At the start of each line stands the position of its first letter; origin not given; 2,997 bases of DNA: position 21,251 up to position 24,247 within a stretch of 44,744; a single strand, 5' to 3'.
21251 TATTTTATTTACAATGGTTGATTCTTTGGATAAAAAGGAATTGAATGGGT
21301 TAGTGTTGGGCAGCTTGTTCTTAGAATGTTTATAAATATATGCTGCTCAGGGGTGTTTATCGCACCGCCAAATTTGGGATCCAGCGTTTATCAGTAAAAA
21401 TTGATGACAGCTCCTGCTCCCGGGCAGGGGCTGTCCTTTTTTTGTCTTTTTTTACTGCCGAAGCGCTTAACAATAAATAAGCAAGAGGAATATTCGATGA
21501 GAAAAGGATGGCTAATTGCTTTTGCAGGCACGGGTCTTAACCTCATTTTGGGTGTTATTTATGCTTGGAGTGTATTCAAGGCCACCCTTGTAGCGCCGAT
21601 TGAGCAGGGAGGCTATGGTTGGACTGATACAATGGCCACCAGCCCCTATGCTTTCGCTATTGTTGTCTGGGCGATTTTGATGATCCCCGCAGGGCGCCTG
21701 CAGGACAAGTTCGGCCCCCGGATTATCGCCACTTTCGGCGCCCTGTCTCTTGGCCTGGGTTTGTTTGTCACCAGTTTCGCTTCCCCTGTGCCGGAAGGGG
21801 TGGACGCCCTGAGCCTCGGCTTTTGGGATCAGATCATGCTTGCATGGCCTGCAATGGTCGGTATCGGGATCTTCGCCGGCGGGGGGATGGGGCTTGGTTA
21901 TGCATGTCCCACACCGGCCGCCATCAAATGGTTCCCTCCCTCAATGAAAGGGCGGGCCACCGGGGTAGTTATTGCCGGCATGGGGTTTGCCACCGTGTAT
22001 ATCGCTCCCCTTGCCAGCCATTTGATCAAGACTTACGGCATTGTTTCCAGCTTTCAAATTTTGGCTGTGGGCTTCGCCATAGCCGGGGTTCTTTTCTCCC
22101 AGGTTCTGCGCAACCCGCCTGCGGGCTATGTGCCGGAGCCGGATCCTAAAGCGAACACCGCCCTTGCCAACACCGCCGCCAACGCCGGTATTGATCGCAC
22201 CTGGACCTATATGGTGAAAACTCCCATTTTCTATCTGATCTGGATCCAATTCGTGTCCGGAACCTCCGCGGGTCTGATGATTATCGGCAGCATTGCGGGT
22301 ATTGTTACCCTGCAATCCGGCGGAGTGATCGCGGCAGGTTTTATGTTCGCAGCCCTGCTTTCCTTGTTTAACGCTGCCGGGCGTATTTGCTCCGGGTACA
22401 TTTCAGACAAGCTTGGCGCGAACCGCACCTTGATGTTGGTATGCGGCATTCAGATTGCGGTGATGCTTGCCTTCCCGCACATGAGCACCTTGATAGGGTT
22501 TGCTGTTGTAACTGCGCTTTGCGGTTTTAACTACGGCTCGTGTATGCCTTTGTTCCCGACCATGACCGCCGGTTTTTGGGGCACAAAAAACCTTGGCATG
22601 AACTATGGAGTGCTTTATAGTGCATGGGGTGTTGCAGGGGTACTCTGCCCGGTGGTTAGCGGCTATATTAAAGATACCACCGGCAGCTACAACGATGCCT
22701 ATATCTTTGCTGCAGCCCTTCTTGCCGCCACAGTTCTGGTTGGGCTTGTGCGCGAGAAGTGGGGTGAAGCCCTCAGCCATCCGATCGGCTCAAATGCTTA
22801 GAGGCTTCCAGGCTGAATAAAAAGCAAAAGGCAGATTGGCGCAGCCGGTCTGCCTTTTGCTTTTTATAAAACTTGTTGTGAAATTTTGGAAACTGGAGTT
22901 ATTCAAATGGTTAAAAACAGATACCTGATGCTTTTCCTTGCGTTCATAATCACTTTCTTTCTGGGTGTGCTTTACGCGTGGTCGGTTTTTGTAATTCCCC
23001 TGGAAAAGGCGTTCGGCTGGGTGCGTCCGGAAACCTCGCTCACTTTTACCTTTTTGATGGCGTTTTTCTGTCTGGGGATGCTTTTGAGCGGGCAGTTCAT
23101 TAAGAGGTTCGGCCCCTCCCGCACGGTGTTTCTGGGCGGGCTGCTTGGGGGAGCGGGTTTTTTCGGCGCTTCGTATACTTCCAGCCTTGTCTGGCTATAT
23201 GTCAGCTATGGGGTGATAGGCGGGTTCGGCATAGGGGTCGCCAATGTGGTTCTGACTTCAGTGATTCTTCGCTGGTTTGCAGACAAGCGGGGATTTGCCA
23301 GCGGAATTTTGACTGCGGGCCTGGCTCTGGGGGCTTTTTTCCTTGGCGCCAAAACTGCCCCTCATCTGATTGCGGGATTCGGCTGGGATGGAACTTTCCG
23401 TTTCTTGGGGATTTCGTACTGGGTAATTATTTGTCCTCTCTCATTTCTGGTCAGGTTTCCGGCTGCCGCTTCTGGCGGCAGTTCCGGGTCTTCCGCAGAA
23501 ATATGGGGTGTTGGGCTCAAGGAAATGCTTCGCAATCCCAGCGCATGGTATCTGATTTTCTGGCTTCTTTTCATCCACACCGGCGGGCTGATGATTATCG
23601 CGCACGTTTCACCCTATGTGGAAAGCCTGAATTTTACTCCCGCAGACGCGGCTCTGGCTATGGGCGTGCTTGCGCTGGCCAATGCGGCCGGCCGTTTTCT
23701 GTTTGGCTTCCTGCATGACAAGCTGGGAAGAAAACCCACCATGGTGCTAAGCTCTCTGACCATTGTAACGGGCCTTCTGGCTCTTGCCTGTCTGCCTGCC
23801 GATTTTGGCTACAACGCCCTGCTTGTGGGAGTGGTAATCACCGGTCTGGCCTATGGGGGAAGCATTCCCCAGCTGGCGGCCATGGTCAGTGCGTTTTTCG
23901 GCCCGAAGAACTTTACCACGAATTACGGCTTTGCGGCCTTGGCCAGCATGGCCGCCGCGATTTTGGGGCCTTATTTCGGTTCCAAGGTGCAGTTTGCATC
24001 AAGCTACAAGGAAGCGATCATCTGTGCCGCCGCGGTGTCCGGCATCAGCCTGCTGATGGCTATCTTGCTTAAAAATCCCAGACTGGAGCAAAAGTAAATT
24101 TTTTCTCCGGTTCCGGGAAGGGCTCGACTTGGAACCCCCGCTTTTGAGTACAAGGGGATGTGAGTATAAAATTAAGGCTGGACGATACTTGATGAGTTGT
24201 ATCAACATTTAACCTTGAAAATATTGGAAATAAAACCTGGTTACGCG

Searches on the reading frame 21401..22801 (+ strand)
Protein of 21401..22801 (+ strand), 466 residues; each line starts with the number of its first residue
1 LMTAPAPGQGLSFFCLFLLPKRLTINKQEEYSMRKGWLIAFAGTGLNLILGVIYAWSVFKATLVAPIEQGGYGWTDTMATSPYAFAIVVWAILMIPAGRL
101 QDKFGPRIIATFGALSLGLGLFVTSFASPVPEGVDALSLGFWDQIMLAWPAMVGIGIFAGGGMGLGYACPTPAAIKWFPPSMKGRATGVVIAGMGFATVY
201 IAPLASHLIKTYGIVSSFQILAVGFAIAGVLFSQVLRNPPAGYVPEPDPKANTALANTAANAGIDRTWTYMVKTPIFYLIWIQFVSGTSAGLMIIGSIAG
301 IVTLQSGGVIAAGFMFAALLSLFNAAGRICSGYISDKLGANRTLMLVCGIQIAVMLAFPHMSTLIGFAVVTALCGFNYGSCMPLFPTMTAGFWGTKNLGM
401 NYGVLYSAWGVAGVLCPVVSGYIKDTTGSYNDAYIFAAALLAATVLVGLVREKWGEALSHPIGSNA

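Call 59: search_protein_families(library=pfam, proteins=[window:21401-22801:+])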
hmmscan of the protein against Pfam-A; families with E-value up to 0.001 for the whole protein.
window:21401-22801:+ (466 aa): 1 family
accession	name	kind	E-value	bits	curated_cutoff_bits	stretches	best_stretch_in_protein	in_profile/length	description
PF07690.21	MFS_1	-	5.5e-34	118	33.4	2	52-389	6-319/347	Major Facilitator Superfamily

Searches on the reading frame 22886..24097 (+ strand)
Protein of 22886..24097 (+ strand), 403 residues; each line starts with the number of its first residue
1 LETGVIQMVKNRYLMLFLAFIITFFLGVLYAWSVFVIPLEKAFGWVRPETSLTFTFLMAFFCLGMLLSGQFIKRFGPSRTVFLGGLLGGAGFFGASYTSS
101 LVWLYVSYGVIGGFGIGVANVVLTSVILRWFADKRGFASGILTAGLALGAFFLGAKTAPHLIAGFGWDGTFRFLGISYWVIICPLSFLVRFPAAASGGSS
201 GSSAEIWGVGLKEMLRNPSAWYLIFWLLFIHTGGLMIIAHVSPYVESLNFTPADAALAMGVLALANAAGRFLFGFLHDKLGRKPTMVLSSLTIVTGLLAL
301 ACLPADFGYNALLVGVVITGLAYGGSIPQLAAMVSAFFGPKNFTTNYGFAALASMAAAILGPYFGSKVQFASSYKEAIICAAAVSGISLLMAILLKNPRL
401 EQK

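Call 59: search_protein_families(library=pfam, proteins=[window:22886-24097:+])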
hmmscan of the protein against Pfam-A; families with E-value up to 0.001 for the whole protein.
window:22886-24097:+ (403 aa): 3 families
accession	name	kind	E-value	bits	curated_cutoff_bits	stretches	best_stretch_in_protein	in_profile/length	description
PF07690.21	MFS_1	-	1.1e-50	173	33.4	2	20-362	2-347/347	Major Facilitator Superfamily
PF13347.12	MFS_2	-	5e-10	38.9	27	2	208-337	214-342/427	MFS/sugar transport protein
PF00083.30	Sugar_tr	-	3.3e-07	30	22.3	1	255-327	48-120/452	Sugar (and other) transporter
